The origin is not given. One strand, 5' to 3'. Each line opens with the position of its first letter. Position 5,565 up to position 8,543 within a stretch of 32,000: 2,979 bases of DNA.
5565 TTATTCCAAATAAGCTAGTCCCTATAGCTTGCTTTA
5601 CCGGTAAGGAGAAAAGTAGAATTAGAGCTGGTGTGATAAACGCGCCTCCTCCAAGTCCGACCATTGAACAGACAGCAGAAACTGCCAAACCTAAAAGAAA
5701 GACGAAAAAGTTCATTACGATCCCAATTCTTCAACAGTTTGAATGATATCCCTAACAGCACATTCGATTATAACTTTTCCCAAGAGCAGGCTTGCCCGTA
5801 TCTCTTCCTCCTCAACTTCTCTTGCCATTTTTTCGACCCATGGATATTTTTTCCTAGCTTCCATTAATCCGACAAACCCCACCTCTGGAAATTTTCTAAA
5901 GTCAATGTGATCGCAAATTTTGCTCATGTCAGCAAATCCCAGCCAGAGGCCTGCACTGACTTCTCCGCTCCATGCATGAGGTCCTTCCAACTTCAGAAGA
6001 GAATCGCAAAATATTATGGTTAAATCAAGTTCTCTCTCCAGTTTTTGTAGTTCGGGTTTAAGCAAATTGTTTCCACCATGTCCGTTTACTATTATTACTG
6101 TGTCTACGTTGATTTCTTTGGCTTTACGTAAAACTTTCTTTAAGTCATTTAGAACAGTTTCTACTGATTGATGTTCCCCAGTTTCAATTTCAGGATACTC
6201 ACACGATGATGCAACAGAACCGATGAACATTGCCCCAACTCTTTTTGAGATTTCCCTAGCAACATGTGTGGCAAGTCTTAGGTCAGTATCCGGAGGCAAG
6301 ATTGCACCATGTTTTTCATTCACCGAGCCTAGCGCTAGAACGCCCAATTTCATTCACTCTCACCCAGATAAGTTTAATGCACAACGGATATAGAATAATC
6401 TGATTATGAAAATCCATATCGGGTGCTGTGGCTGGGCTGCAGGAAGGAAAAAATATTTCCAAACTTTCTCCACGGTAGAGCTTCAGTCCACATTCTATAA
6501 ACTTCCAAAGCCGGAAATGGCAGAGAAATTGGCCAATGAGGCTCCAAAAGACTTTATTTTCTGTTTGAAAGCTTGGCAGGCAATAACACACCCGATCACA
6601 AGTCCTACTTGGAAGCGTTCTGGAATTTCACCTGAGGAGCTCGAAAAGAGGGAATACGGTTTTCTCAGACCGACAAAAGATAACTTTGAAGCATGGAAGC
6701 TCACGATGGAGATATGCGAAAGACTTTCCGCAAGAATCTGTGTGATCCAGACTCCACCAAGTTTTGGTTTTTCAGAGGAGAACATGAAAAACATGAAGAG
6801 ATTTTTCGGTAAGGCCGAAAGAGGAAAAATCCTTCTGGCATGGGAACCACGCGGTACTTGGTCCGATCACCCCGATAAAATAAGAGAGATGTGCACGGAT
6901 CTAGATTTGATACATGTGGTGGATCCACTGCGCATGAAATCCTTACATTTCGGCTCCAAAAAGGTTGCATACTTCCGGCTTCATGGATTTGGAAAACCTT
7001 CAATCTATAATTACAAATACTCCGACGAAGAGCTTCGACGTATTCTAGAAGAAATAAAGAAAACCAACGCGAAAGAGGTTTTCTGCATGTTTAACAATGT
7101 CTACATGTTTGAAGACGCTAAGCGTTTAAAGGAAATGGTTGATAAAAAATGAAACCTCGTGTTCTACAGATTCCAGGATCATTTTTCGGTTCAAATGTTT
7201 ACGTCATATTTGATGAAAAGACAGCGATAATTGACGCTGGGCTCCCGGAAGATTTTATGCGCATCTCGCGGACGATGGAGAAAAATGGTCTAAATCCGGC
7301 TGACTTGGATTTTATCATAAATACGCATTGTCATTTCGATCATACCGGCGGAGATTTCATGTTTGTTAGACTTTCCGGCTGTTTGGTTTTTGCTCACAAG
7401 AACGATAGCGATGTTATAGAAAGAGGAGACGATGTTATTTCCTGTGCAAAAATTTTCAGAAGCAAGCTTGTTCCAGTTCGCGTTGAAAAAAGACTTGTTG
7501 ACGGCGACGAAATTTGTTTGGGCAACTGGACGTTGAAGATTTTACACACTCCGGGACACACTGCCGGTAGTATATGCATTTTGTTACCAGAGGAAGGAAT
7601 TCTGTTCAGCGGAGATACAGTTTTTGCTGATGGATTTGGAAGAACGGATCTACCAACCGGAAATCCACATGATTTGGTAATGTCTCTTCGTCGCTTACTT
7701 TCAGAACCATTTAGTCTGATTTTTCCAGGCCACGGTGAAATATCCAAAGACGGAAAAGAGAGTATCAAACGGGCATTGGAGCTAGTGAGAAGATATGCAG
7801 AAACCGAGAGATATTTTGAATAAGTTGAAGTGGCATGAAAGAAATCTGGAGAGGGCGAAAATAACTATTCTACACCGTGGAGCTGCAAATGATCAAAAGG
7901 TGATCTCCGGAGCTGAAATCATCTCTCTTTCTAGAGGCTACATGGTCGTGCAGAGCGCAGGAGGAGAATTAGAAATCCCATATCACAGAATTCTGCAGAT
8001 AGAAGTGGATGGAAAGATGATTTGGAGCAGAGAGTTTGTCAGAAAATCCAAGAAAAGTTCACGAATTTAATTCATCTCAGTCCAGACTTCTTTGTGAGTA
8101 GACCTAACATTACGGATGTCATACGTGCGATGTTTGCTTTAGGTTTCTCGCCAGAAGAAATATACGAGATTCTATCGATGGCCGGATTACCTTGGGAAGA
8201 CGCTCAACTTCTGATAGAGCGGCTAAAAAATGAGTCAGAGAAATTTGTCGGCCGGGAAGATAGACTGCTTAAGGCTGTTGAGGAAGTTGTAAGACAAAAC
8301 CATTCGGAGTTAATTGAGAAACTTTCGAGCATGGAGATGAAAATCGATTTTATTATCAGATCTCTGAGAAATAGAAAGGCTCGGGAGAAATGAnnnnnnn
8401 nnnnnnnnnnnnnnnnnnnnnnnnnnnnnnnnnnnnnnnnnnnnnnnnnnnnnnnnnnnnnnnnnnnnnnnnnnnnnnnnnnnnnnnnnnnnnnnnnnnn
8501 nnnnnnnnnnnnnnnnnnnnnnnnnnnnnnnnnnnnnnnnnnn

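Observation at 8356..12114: Orphan six-gene, translationally coupled operon of prepilin-like / N-terminally anchored proteins with no recognisable domains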

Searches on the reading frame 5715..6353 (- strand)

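Call 8: search_protein_families(library=pfam, max_evalue=0.00001, proteins=[window:5715-6353:-])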
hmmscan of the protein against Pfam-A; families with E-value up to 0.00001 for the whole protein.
window:5715-6353:- (212 aa): 1 family
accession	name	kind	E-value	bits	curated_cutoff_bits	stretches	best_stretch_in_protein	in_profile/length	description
PF02633.19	Creatininase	-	5.5e-12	46.1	31.3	1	4-133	18-168/238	Creatinine amidohydrolase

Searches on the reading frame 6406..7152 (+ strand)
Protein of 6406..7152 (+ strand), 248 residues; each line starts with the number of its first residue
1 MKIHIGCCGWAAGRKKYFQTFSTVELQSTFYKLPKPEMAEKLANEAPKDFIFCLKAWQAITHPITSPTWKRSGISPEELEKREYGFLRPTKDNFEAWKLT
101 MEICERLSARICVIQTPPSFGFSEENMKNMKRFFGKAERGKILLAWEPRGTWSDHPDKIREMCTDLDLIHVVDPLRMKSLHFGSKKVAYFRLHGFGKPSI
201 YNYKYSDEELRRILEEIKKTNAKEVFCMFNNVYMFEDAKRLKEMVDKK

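Call 8: search_protein_families(library=pfam, max_evalue=0.00001, proteins=[window:6406-7152:+])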
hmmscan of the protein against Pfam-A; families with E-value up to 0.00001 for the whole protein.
window:6406-7152:+ (248 aa): 1 family
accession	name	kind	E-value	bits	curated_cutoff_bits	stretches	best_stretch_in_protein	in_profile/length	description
PF01904.24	DUF72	-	3.2e-39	135.7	25.3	1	16-244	13-217/217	Protein of unknown function DUF72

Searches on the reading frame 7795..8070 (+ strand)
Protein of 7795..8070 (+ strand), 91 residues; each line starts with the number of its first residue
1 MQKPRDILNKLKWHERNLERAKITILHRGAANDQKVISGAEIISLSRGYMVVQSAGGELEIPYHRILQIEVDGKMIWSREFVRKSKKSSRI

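Call 8: search_protein_families(library=pfam, max_evalue=0.00001, proteins=[window:7795-8070:+])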
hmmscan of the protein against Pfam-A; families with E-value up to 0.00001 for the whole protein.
window:7795-8070:+ (91 aa): 1 family
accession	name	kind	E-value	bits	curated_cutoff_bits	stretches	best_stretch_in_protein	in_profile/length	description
PF04457.17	MJ1316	-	3.6e-13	50.4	26.3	1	1-79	1-75/75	MJ1316 RNA cyclic group end recognition domain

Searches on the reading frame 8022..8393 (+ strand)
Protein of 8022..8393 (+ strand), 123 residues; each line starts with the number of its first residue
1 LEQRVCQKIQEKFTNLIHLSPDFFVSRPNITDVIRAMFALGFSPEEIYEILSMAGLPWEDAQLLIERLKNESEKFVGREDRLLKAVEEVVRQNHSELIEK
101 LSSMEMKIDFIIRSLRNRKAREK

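Call 8: search_protein_families(library=pfam, max_evalue=0.00001, proteins=[window:8022-8393:+])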
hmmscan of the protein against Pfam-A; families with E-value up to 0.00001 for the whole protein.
window:8022-8393:+ (123 aa): 0 families

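Call 93: search_protein_families(library=pfam, max_evalue=0.001, proteins=[window:8094-8393:+])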
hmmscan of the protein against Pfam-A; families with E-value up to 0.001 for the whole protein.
window:8094-8393:+ (99 aa): 0 families
